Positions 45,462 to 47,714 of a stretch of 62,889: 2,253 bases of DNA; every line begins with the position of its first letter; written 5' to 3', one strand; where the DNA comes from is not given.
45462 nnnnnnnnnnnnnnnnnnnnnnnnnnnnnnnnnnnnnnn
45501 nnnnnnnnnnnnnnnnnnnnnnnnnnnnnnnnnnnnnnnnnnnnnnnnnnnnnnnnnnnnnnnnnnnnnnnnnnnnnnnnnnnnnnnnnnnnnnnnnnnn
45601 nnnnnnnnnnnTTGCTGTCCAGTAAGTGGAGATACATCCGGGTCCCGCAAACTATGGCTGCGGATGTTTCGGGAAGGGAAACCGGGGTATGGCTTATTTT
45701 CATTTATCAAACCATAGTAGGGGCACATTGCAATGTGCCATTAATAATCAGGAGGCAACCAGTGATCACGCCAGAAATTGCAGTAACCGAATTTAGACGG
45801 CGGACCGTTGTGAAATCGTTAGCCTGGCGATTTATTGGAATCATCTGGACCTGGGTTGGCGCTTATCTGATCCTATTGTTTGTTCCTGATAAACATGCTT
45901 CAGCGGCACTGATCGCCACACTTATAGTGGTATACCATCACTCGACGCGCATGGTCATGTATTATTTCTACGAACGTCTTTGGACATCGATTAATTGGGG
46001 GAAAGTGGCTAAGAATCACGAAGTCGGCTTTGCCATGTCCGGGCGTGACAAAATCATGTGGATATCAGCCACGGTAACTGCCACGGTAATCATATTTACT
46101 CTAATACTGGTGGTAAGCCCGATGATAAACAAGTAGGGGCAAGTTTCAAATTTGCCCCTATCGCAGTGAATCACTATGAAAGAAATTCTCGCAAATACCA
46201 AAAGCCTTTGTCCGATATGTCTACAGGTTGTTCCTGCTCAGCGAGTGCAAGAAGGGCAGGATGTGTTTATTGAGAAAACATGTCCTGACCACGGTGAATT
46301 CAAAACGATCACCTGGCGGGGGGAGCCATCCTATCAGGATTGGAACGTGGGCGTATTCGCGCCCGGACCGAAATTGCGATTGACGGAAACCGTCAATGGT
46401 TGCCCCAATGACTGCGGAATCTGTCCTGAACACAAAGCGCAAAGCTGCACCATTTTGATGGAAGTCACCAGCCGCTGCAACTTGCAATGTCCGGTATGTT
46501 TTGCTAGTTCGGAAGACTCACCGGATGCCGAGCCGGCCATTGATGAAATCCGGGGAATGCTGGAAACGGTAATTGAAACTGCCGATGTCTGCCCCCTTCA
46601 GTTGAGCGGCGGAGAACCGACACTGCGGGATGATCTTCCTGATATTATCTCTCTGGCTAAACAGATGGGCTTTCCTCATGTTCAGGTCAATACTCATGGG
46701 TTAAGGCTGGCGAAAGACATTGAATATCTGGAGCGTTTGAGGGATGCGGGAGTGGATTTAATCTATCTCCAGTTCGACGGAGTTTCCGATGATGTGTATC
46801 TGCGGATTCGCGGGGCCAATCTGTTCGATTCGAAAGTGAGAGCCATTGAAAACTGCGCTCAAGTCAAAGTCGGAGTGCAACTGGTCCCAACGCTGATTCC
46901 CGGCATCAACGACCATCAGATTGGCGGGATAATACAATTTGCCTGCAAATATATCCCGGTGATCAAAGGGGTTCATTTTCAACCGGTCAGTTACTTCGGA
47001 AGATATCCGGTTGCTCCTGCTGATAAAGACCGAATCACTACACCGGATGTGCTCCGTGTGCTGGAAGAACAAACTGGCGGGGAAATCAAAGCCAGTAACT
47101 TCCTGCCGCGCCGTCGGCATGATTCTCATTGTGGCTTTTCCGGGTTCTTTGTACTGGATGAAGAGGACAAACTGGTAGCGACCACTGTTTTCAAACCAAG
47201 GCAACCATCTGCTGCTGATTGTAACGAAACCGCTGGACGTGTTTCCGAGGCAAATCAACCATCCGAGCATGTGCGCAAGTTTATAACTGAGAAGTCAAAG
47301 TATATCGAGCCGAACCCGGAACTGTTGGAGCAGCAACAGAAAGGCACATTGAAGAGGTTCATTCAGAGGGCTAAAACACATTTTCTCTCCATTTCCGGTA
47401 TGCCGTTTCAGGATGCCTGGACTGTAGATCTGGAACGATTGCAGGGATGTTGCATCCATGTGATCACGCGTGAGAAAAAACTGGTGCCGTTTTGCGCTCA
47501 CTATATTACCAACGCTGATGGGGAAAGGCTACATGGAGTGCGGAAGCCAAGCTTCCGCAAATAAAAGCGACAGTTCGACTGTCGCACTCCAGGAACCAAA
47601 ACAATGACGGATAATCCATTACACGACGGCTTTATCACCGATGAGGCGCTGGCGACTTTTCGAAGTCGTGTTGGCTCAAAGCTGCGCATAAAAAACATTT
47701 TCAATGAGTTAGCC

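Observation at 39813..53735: A shared promoter and operator-like box ties the divergent Rrf2 genes, an 11-gene operon and the convergent Hgd-like operon into one candidate regulon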

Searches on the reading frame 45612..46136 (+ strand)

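Call 6: search_protein_families(library=pfam, proteins=[window:45612-46136:+], max_evalue=0.01)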
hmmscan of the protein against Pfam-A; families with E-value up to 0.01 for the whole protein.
window:45612-46136:+ (174 aa): 1 family
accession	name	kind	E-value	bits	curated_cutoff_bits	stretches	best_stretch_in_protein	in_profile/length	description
PF09834.14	DUF2061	-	0.00031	21.5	23.1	1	66-125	1-52/52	Predicted membrane protein (DUF2061)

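Call 12: search_protein_families(library=ncbifam, proteins=[window:45612-46136:+], max_evalue=0.001)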
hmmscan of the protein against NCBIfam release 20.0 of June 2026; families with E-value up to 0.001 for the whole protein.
window:45612-46136:+ (174 aa): 0 families

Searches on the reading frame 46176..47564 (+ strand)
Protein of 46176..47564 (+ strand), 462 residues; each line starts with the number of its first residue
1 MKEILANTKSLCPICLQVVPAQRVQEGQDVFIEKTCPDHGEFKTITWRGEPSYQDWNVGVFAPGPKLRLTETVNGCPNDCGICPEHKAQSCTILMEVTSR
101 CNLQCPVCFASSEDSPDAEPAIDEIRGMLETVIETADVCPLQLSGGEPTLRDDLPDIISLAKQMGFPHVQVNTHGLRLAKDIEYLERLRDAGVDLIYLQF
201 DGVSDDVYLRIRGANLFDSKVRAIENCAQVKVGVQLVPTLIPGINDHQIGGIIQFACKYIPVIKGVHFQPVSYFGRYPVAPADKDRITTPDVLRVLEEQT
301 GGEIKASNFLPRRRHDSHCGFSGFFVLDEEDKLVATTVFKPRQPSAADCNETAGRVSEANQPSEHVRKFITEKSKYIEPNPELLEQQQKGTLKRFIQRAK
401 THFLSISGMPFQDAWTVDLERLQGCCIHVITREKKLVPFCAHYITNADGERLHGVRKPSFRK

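Call 6: search_protein_families(library=pfam, proteins=[window:46176-47564:+], max_evalue=0.01)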
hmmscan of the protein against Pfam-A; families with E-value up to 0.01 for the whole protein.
window:46176-47564:+ (462 aa): 3 families
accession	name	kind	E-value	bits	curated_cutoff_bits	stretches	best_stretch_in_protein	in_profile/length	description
PF04055.27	Radical_SAM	-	1.6e-24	87.4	29.5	1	95-256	1-166/166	Radical SAM superfamily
PF23545.1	Zn_ribbon_HMPTM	-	5.8e-20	71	27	1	5-48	2-45/45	HMPTM N-terminal zinc ribbon domain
PF13353.11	Fer4_12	-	2.2e-06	28.4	22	1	98-164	12-77/137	4Fe-4S single cluster domain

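Call 11: find_homologous_proteins(query=window:46176-47561:+, max_evalue=1e-20)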
Query window:46176-47561:+ (462 aa): 7228 proteins with E <= 1e-20 among 8000 candidates; the best 120 are listed.
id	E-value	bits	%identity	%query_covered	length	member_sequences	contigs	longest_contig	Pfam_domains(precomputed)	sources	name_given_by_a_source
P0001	0.0e+0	1042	95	100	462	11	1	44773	PF23545.2,PF04055.28,PF13353.12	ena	-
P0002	8.5e-268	907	90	92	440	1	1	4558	PF04055.28,PF13353.12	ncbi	-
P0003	2.9e-253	859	78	98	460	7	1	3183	PF23545.2,PF04055.28,PF13353.12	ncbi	-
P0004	3.2e-250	849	78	97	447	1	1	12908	PF23545.2,PF04055.28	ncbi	-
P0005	7.0e-250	848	75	99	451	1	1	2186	PF23545.2,PF04055.28,PF13353.12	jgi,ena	-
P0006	4.1e-240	815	79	92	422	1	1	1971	PF04055.28,PF13353.12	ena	-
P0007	3.5e-228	776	69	98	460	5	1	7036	PF23545.2,PF04055.28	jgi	jgi:uncharacterized radical SAM superfamily Fe-S cluster-containing enzyme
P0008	2.9e-227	773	69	98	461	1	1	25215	PF23545.2,PF04055.28,PF13353.12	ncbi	ncbi:MAG: radical SAM protein [Dehalococcoidia bacterium]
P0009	8.1e-225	765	68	98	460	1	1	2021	PF23545.2,PF04055.28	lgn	-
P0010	7.8e-222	755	71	99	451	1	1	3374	PF23545.2,PF04055.28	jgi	-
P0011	2.5e-219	747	67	98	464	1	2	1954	PF23545.2,PF04055.28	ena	-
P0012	7.4e-218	742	67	98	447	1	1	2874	PF23545.2,PF04055.28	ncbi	-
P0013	8.7e-218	742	68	98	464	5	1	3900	PF23545.2,PF04055.28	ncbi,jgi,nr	ncbi:MAG: radical SAM protein [Deltaproteobacteria bacterium]|nr:radical SAM protein [Deltaproteobac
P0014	1.9e-217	741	67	98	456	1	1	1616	PF23545.2,PF04055.28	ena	-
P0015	1.6e-216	738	66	98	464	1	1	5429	PF23545.2,PF04055.28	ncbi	-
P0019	1.9e-210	718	67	96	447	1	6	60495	PF23545.2,PF04055.28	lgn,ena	-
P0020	4.8e-209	713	66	98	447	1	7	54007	PF23545.2,PF04055.28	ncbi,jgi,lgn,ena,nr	ncbi:MAG: radical SAM protein [Chloroflexi bacterium]|jgi:7,8-dihydro-6-hydroxymethylpterin dimethyl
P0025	4.4e-207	707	65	98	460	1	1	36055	PF23545.2,PF04055.28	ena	-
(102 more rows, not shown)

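Call 12: search_protein_families(library=ncbifam, proteins=[window:46176-47564:+], max_evalue=0.001)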
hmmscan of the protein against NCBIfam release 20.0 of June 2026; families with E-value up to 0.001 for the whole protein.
window:46176-47564:+ (462 aa): 37 families (the best 25 are shown)
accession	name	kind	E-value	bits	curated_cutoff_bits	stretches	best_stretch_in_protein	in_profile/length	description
NF045646.2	rSAM_Se_TrsS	equivalog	7.5e-175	581.7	490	1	7-453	2-440/441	radical SAM (seleno)protein TrsS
NF045702.1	rSAM_GDGT_ether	equivalog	5.9e-112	374.8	450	2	8-311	2-308/486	tetraether lipid synthase Tes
NF045703.1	rSAM_Tes_intein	exception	8.4e-62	209.2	1700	2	111-311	615-813/1040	tetraether lipid synthase Tes, intein-containing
TIGR02668.1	moaA_archaeal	equivalog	4.4e-21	75.2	325.25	1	95-257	14-174/303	GTP 3',8-cyclase MoaA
NF001199.0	PRK00164.2-1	equivalog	7.6e-21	74.5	231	1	94-259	15-178/308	GTP 3',8-cyclase MoaA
TIGR02666.1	moaA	equivalog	2.4e-19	69.5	284.05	1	95-261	14-185/336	GTP 3',8-cyclase MoaA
TIGR02109.1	PQQ_syn_pqqE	equivalog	1.6e-17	63.5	381.35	1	91-258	7-171/358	pyrroloquinoline quinone biosynthesis protein PqqE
TIGR04347.1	pseudo_SAM_Halo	equivalog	1.9e-17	63.6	525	1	85-237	32-181/390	TIGR04347 family pseudo-SAM/SPASM protein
TIGR04051.1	rSAM_NirJ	equivalog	2.5e-17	62.9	515.45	1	94-239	5-149/354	heme d1 biosynthesis radical SAM protein NirJ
TIGR04317.1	W_rSAM_matur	equivalog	1.7e-16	60.3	380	1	92-234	5-143/349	tungsten cofactor oxidoreductase radical SAM maturase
TIGR04054.1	rSAM_NirJ1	equivalog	4.3e-16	58.5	650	1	89-276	34-215/387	putative heme d1 biosynthesis radical SAM protein NirJ1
TIGR04545.1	rSAM_ahbD_hemeb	equivalog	1.2e-15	57.8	500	1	93-258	2-164/339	heme b synthase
TIGR04546.1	rSAM_ahbC_deAc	equivalog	8.6e-15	54.4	650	1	92-252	40-196/390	12,18-didecarboxysiroheme deacetylase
TIGR04055.1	rSAM_NirJ2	equivalog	4.4e-14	52.8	500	1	96-263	5-168/326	putative heme d1 biosynthesis radical SAM protein NirJ2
NF050035.1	rSAM_WgK_link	exception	4.7e-14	52.2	650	1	90-240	8-156/367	radical SAM/SPASM peptide maturase WgkB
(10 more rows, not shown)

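Call 21: find_related_loci(query=A1, collection=genome_contigs, flank=10000)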
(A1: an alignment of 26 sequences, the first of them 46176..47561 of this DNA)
Query A1 (462 aa) in genome_contigs; peptide patterns used: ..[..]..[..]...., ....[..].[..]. (x = any residue, [..] = any of these).
237 stretches matched a pattern; 224 encode a relative of the query (tblastn E <= 1e-3); the best 80 are kept; 80 distinct loci.
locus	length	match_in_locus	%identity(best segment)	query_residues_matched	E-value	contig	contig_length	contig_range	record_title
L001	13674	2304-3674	89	1-457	0e+0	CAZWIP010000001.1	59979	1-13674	MAG TPA_asm: uncultured Dehalococcoidia bacterium isolate SRP077602_co2_112 genome assembly, contig: NODE_760_length_599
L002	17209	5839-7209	80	1-457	0e+0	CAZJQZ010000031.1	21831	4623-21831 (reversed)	MAG TPA_asm: uncultured Dehalococcoidia bacterium isolate binchicken_co334_59 genome assembly, contig: NODE_4022_length_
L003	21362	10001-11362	78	1-454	0e+0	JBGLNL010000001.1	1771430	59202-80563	MAG: Dehalococcoidia bacterium isolate PPR_0295 scaffold_80306, whole genome shotgun sequence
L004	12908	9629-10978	78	8-457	0e+0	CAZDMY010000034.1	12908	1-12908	MAG TPA_asm: uncultured Dehalococcoidia bacterium isolate SRP332253_co2_55 genome assembly, contig: NODE_4699_length_129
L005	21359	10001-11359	77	1-453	0e+0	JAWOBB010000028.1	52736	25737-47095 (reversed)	MAG: Dehalococcoidia bacterium isolate BLK2-2.bin.24 k191_1691536, whole genome shotgun sequence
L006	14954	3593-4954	69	1-454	0e+0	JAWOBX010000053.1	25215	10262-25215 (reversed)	MAG: Dehalococcoidia bacterium isolate BLK3-3.bin.35 k191_2148633, whole genome shotgun sequence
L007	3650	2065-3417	66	1-458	0e+0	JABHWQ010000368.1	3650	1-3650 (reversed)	MAG: Chloroflexi bacterium isolate SI047_bin16 k141_467758, whole genome shotgun sequence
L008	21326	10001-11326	62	8-454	0e+0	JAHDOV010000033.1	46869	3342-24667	MAG: Deltaproteobacteria bacterium isolate SL3-B22.2 k141_34410, whole genome shotgun sequence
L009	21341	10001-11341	59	1-453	0e+0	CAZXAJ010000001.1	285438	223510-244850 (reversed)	MAG TPA_asm: uncultured Dehalococcoidales bacterium isolate binchicken_co334_347 genome assembly, contig: NODE_15_length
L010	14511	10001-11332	59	1-452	0e+0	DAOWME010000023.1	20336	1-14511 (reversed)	MAG TPA_asm: Deltaproteobacteria bacterium isolate CSMAG_2994 CSMAG_2994_k141_170396_length_20336_cov_65.7474, whole gen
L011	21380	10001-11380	57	1-458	0e+0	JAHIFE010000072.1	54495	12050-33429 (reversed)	MAG: Proteobacteria bacterium isolate KR11_0.1_MetaG.mb.69 KR11_0.1_MetaG.mb.69_k141_371015, whole genome shotgun sequen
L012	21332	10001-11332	59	4-453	0e+0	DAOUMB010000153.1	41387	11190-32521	MAG TPA_asm: Dehalococcoidia bacterium isolate W31_73 k127_923119, whole genome shotgun sequence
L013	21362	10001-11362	54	1-453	0e+0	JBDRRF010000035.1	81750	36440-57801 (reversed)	MAG: Pseudomonadota bacterium isolate MEGAHIT-group-2.86 k141_411728, whole genome shotgun sequence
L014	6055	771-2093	56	5-453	1e-180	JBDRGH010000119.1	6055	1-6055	MAG: Pseudomonadota bacterium isolate MEGAHIT-group-1.416 k141_8988723, whole genome shotgun sequence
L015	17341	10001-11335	56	1-453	3e-176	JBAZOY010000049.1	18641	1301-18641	MAG: Syntrophales bacterium isolate SO_2017_SWC_17 scaffold_869_c1_LP-4_2017, whole genome shotgun sequence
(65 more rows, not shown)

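Call 28: find_encoding_contigs(protein=P0001, flank=10000, max_places=3)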
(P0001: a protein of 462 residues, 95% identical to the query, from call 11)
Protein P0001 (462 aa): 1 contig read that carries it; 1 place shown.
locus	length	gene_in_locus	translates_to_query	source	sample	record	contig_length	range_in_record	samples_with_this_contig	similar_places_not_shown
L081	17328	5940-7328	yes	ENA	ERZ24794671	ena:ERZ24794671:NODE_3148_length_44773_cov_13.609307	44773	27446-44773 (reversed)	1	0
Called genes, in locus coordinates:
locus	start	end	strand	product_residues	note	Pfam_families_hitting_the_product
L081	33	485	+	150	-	PF01257:2Fe-2S_thioredx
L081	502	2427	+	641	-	PF01257:2Fe-2S_thioredx (weak), PF01512:Complex1_51K, PF10531:SLBB (weak), PF10589:NADH_4Fe-4S, PF14697:Fer4_21 (weak), PF00037:Fer4 (weak), PF12797:Fer4_2 (weak)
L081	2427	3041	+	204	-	PF00111:Fer2 (weak), PF13510:Fer2_4, PF12837:Fer4_6 (faint), PF13237:Fer4_10 (faint), PF14697:Fer4_21 (weak), PF12838:Fer4_7 (weak)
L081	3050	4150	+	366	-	PF13183:Fer4_8 (weak), PF13534:Fer4_17 (weak), PF02754:CCG (faint)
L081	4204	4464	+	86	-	-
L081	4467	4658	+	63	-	PF24292:DUF7479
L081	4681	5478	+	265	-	PF01209:Ubie_methyltran, PF02353:CMAS (weak), PF13489:Methyltransf_23, PF13847:Methyltransf_31, PF08241:Methyltransf_11, PF08242:Methyltransf_12, PF13649:Methyltransf_25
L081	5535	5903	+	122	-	-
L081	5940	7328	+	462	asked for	PF23545:Zn_ribbon_HMPTM, PF13353:Fer4_12 (faint), PF04055:Radical_SAM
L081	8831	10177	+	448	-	PF00501:AMP-binding, PF14535:AMP-binding_C_2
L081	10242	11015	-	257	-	PF01869:BcrAD_BadFG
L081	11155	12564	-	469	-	PF06050:HGD-D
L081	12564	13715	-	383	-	PF06050:HGD-D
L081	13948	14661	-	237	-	PF00132:Hexapep (faint)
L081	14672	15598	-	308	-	PF00291:PALP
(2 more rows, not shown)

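Call 29: find_encoding_contigs(protein=P0019, flank=10000, max_places=3)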
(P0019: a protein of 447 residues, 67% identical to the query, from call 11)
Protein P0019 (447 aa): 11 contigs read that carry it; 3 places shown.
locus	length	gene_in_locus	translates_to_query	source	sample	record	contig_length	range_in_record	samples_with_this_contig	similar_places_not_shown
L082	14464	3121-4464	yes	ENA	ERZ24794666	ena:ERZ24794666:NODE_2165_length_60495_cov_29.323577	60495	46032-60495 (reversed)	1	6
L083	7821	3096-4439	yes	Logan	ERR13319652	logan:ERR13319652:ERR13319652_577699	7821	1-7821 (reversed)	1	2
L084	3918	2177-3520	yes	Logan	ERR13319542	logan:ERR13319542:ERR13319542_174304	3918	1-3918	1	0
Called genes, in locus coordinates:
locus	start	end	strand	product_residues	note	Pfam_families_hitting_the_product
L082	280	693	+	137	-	PF02082:Rrf2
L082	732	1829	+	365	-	PF13183:Fer4_8 (weak), PF13534:Fer4_17 (weak), PF02754:CCG (weak)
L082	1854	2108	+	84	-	-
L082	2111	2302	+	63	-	PF24292:DUF7479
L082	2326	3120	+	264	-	PF01209:Ubie_methyltran, PF13489:Methyltransf_23 (weak), PF13847:Methyltransf_31, PF08241:Methyltransf_11, PF08242:Methyltransf_12, PF13649:Methyltransf_25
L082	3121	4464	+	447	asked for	PF23545:Zn_ribbon_HMPTM, PF04055:Radical_SAM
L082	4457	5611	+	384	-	PF13452:FAS1_DH_region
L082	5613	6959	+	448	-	PF00501:AMP-binding, PF14535:AMP-binding_C_2 (weak)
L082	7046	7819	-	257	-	PF01869:BcrAD_BadFG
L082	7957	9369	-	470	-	PF06050:HGD-D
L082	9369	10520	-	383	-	PF06050:HGD-D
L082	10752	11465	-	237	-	PF25087:GMPPB_C (faint), PF00132:Hexapep (weak)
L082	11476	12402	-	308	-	PF00291:PALP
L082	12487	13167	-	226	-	PF00027:cNMP_binding, PF13545:HTH_Crp_2, PF00325:Crp (faint)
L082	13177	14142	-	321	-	PF13353:Fer4_12 (faint), PF00037:Fer4 (weak), PF12837:Fer4_6 (faint), PF14697:Fer4_21 (weak), PF12838:Fer4_7, PF13187:Fer4_9, PF00037:Fer4 (weak), PF04055:Radical_SAM, +2 more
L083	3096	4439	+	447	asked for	PF23545:Zn_ribbon_HMPTM, PF04055:Radical_SAM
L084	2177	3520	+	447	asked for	PF23545:Zn_ribbon_HMPTM, PF04055:Radical_SAM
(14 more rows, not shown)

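Call 30: find_encoding_contigs(protein=P0020, flank=10000, max_places=3)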
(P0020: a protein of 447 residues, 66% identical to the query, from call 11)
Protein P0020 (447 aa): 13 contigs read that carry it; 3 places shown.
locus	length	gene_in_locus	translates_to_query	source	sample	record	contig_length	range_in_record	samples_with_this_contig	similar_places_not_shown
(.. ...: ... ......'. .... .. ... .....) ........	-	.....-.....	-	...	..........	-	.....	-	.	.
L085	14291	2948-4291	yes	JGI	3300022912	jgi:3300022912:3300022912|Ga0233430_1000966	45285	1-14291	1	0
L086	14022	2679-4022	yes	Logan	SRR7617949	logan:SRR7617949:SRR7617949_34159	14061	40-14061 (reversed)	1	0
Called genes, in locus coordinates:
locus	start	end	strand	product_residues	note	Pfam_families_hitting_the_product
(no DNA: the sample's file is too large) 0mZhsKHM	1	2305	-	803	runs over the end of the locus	PF02901:PFL-like, PF01228:Gly_radical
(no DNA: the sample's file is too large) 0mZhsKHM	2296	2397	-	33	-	-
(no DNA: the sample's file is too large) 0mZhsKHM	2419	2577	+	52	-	-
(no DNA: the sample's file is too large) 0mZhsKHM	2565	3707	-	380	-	-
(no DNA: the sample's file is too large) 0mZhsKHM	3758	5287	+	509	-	PF00092:VWA, PF13519:VWA_2, PF13768:VWA_3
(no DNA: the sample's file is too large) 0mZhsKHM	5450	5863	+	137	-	PF02082:Rrf2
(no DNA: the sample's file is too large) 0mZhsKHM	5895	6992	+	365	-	PF13183:Fer4_8 (weak), PF13534:Fer4_17 (weak), PF02754:CCG (weak)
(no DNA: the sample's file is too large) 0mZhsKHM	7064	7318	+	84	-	-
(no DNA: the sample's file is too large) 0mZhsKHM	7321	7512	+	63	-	PF24292:DUF7479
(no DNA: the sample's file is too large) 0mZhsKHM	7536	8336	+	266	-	PF13489:Methyltransf_23, PF01209:Ubie_methyltran, PF13847:Methyltransf_31, PF08241:Methyltransf_11, PF08242:Methyltransf_12, PF13649:Methyltransf_25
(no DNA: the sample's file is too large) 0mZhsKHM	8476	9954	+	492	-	PF12954:DUF3843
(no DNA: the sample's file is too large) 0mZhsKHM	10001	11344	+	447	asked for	PF23545:Zn_ribbon_HMPTM, PF04055:Radical_SAM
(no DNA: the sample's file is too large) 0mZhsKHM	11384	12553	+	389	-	PF01575:MaoC_dehydratas (faint), PF13452:FAS1_DH_region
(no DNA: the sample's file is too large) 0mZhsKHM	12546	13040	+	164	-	PF13192:Thioredoxin_3 (weak)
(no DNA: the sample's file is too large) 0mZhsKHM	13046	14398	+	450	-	PF00501:AMP-binding, PF14535:AMP-binding_C_2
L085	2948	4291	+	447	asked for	PF23545:Zn_ribbon_HMPTM, PF04055:Radical_SAM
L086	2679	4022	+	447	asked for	PF23545:Zn_ribbon_HMPTM, PF04055:Radical_SAM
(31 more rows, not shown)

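Call 53: search_solved_structures(query=window:46176-47561:+, max_evalue=0.00001)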
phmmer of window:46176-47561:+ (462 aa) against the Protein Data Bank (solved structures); distinct sequences matched with E-value up to 0.00001: 6.
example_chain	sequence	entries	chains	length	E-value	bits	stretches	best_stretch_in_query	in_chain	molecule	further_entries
7tol_A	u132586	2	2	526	5e-100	338.7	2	7-311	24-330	glycerol dibiphytanyl glycerol tetraether - macrocyclic archaeol synthase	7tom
2fb2_A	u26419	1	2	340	5.2e-11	45.2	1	93-272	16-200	Molybdenum cofactor biosynthesis protein A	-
1tv7_A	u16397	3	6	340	6.3e-11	44.9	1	94-272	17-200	Molybdenum cofactor biosynthesis protein A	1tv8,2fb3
6c8v_A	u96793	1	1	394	6.6e-10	41.5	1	93-295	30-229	Coenzyme PQQ synthesis protein E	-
6efn_A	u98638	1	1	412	3.8e-07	32.4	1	88-253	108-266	Sporulation killing factor maturation protein SkfB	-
8wm2_A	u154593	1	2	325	8.2e-06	28.1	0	93-198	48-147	Fe-S radical SAM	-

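Call 65: find_encoding_contigs(protein=P0025, flank=10000, max_places=1)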
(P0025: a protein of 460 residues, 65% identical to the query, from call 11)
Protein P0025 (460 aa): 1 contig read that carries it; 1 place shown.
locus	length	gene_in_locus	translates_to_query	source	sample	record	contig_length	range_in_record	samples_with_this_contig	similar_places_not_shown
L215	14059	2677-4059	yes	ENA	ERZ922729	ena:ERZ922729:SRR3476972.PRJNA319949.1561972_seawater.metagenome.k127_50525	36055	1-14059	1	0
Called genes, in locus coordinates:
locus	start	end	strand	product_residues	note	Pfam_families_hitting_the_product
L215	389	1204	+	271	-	PF01869:BcrAD_BadFG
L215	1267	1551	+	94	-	PF14076:DUF4258 (weak)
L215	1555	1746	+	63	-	PF24292:DUF7479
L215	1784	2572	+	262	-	PF02353:CMAS, PF01135:PCMT (weak), PF13489:Methyltransf_23, PF01209:Ubie_methyltran, PF13847:Methyltransf_31, PF08241:Methyltransf_11, PF08242:Methyltransf_12, PF13649:Methyltransf_25, +1 more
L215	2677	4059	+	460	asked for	PF23545:Zn_ribbon_HMPTM, PF04055:Radical_SAM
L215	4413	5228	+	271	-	PF07044:DUF1329 (faint), PF17131:TP_0789-like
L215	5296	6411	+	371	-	PF00890:FAD_binding_2 (weak), PF01134:GIDA, PF01494:FAD_binding_3, PF01946:Thi4, PF03486:HI0933_like (weak), PF07992:Pyr_redox_2, PF12831:FAD_oxidored, PF13450:NAD_binding_8 (weak), +1 more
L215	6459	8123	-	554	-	PF00890:FAD_binding_2 (faint), PF00996:GDI (faint), PF01134:GIDA (faint), PF01266:DAO (faint), PF01593:Amino_oxidase, PF01946:Thi4 (weak), PF03486:HI0933_like (faint), PF13450:NAD_binding_8, +1 more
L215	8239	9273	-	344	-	PF04055:Radical_SAM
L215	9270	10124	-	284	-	PF02754:CCG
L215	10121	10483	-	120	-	PF12838:Fer4_7 (weak), PF13183:Fer4_8 (weak), PF13187:Fer4_9, PF13237:Fer4_10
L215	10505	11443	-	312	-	PF04055:Radical_SAM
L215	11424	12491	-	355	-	PF01134:GIDA (faint), PF01494:FAD_binding_3, PF03486:HI0933_like (weak), PF05834:Lycopene_cycl, PF12831:FAD_oxidored (weak), PF13450:NAD_binding_8 (weak), PF22578:GGR_cat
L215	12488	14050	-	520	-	PF21948:LplA-B_cat, PF10437:Lip_prot_lig_C (weak), PF01976:DUF116 (weak)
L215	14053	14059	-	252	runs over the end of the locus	-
